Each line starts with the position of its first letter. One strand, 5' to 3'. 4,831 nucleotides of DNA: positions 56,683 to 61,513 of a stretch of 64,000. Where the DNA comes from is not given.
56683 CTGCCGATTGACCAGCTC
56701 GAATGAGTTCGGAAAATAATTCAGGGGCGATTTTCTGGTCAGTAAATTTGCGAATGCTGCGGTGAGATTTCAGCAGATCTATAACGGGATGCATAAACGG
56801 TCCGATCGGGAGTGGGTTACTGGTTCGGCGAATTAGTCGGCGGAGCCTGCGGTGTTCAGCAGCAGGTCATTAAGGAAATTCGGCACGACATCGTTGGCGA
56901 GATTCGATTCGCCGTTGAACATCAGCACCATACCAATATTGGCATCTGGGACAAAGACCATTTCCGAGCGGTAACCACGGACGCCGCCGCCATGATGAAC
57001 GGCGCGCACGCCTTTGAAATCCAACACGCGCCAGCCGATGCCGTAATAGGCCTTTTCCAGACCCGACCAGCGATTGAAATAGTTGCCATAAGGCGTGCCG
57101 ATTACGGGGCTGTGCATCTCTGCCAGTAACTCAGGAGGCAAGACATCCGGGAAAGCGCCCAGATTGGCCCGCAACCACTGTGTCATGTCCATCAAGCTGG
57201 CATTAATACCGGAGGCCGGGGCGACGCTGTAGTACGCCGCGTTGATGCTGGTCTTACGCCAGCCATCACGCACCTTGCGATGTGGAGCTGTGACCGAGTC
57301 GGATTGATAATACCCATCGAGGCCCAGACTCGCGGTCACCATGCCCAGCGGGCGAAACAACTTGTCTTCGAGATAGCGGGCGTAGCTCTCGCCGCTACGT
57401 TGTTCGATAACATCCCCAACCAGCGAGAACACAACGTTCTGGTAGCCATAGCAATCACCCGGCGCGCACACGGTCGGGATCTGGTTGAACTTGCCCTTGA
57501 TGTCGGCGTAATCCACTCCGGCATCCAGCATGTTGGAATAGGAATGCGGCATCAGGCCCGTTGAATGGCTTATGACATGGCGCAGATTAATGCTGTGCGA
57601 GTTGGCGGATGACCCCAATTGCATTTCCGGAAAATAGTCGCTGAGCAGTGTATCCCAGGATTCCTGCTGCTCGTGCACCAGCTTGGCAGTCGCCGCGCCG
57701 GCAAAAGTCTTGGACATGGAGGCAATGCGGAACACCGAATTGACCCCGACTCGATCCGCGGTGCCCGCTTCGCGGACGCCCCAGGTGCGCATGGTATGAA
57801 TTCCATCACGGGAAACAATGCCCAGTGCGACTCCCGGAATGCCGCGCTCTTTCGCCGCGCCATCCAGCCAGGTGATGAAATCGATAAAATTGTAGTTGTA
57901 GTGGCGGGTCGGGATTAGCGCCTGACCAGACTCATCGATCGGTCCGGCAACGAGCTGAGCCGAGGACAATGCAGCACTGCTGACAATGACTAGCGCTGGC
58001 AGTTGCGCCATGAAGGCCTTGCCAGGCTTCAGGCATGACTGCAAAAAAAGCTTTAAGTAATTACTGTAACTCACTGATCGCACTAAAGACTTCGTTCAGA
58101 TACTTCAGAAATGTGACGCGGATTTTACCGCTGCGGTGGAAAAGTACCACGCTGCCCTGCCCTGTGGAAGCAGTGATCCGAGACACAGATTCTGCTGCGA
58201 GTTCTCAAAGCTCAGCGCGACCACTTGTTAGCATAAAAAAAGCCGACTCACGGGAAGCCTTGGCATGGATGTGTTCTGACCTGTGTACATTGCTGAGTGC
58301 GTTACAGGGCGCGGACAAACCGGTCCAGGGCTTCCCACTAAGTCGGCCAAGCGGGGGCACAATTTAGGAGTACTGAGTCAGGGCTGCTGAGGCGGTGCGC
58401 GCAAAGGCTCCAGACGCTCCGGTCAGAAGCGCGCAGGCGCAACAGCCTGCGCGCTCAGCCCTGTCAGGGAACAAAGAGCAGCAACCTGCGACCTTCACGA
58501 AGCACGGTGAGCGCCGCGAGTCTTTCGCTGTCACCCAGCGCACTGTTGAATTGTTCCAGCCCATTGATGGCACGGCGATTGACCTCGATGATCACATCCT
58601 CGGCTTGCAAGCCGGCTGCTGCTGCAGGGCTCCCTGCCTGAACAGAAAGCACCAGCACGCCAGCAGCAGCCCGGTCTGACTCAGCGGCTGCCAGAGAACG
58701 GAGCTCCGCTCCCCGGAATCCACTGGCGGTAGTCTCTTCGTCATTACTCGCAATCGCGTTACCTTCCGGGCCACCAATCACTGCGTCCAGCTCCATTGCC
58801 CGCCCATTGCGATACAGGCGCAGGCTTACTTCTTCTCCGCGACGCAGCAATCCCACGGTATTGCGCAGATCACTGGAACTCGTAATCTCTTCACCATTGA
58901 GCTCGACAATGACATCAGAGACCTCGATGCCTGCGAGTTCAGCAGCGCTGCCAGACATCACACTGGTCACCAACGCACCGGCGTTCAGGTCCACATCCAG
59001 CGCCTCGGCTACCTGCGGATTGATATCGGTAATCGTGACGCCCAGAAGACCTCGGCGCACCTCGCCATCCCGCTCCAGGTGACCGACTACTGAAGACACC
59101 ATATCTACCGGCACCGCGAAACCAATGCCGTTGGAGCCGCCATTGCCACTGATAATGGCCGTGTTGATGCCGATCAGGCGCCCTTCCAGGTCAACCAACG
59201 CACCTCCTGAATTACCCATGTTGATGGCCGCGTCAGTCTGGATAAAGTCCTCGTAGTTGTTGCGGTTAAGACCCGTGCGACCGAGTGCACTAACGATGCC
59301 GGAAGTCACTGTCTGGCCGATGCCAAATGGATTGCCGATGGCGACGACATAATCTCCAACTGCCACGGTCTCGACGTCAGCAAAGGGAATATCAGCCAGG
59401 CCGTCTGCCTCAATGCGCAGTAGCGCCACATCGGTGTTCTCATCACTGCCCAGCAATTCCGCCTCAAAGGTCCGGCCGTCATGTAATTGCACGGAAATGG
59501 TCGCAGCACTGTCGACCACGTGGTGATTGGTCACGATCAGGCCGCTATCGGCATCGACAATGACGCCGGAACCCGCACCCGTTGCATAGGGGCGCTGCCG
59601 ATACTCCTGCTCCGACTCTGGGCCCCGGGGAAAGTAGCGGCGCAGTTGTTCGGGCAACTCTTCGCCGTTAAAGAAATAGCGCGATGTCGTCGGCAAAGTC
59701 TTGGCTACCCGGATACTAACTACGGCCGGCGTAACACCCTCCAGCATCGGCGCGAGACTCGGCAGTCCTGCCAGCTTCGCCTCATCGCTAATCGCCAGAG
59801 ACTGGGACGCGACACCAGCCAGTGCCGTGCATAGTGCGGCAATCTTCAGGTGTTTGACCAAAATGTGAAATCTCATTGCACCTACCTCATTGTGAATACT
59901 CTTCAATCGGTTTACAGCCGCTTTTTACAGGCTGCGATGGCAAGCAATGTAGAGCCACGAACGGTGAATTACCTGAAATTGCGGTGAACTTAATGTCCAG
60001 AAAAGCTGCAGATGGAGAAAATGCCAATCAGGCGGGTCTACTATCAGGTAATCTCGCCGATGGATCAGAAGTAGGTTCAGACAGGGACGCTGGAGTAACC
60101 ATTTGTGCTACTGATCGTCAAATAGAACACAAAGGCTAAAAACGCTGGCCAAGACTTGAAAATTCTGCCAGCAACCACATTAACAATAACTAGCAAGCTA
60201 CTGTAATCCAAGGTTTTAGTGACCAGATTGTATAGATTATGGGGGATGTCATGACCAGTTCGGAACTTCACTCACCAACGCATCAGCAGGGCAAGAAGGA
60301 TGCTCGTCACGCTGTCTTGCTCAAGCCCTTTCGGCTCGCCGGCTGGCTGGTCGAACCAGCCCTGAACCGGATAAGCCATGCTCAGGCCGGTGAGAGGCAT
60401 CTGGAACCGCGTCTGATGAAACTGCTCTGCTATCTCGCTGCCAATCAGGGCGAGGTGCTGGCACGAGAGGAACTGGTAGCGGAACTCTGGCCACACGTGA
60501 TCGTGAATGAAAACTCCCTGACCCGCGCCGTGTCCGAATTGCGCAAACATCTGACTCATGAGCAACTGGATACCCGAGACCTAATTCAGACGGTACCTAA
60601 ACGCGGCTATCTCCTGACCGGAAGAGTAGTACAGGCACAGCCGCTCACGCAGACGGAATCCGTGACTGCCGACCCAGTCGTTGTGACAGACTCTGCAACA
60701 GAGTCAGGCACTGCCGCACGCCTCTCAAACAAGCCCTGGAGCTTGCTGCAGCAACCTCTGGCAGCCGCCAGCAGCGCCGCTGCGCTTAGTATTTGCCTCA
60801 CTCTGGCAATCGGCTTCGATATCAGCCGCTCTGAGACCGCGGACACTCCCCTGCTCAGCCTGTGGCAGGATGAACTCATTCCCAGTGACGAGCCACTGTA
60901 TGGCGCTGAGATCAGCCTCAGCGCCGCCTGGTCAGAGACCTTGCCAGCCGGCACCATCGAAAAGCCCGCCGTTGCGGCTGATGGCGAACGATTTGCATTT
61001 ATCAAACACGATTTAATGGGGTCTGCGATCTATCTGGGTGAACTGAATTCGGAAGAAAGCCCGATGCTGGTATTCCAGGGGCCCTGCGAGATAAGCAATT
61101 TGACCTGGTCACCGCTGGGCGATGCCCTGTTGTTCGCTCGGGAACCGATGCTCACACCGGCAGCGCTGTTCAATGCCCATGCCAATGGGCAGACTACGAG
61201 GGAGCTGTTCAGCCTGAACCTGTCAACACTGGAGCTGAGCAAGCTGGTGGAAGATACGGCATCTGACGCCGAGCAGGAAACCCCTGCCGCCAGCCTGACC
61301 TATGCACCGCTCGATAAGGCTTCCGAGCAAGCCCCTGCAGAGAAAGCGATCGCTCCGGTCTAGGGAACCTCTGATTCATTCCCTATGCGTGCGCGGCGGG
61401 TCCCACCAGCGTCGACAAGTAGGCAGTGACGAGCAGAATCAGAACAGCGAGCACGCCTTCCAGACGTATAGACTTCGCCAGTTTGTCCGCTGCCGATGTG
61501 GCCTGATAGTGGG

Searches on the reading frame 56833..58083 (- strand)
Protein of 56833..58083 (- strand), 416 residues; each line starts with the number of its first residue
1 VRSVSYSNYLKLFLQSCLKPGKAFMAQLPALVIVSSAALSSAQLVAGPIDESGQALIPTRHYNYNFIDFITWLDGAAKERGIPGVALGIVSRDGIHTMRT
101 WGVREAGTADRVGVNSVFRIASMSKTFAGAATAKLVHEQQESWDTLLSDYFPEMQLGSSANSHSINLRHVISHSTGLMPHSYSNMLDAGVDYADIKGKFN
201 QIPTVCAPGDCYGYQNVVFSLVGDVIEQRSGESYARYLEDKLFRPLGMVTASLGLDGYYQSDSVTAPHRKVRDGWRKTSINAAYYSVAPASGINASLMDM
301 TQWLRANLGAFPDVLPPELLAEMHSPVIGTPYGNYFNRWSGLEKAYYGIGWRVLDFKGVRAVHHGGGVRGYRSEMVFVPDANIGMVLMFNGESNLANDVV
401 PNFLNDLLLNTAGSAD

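Call 48: search_protein_families(library=padloc, proteins=[window:56833-58083:-], max_evalue=0.001)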
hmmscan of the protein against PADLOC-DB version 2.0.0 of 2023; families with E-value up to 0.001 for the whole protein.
window:56833-58083:- (416 aa): 0 families

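Call 50: search_protein_families(library=pfam, proteins=[window:56833-58083:-], max_evalue=0.0001)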
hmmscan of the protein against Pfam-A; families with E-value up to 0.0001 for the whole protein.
window:56833-58083:- (416 aa): 1 family
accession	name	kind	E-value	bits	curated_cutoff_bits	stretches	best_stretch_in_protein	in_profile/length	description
PF00144.29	Beta-lactamase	-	1.3e-58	199.2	27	1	73-399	5-318/329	Beta-lactamase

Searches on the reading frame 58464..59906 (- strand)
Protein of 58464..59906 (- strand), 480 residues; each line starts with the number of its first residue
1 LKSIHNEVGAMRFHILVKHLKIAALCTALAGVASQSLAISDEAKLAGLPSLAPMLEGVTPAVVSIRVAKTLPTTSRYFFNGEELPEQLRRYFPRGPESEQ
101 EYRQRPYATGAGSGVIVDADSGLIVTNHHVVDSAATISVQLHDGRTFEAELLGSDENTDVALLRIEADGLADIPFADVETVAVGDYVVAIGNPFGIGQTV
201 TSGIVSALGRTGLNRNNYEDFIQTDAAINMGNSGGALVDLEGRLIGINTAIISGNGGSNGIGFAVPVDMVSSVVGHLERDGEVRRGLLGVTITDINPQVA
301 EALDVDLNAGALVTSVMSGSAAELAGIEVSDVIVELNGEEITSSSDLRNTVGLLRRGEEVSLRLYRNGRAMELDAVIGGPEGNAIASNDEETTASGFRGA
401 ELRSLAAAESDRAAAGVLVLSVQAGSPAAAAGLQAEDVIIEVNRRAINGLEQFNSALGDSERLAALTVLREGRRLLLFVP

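Call 50: search_protein_families(library=pfam, proteins=[window:58464-59906:-], max_evalue=0.0001)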
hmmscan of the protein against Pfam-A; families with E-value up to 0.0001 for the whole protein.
window:58464-59906:- (480 aa): 6 families
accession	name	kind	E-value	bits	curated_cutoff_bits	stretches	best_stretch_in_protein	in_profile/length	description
PF13365.12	Trypsin_2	-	1.6e-34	120.2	27.6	1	112-247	1-144/144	Trypsin-like peptidase domain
PF13180.12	PDZ_2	-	9.5e-26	90.3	27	2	287-374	2-77/80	PDZ domain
PF00089.32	Trypsin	-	1.1e-19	71.5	20.6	1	113-273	28-219/220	Trypsin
PF00595.29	PDZ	-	1.2e-19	70.9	23.2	2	284-362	8-78/81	PDZ domain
PF17820.7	PDZ_6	-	1.9e-19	69.6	27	2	313-366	2-54/54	PDZ domain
PF04495.20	GRASP55_65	-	8.8e-06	26.5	27.7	0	399-459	29-88/138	GRASP55/65 PDZ-like domain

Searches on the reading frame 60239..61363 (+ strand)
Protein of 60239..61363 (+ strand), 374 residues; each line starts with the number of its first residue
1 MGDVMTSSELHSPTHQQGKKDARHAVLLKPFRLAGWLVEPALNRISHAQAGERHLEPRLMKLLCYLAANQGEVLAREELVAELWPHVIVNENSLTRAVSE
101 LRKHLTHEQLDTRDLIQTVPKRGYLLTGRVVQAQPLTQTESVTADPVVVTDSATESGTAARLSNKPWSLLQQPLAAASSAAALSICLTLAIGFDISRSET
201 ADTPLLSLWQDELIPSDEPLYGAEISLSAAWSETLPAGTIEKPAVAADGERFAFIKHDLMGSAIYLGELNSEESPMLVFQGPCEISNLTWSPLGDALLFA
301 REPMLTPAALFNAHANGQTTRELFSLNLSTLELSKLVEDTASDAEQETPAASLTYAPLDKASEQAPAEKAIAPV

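Call 50: search_protein_families(library=pfam, proteins=[window:60239-61363:+], max_evalue=0.0001)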
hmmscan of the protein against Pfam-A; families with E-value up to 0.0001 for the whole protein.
window:60239-61363:+ (374 aa): 1 family
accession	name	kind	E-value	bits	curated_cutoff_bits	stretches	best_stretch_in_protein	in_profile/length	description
PF00486.34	Trans_reg_C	-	2.2e-15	56.9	26.2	1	54-126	5-77/77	Transcriptional regulatory protein, C terminal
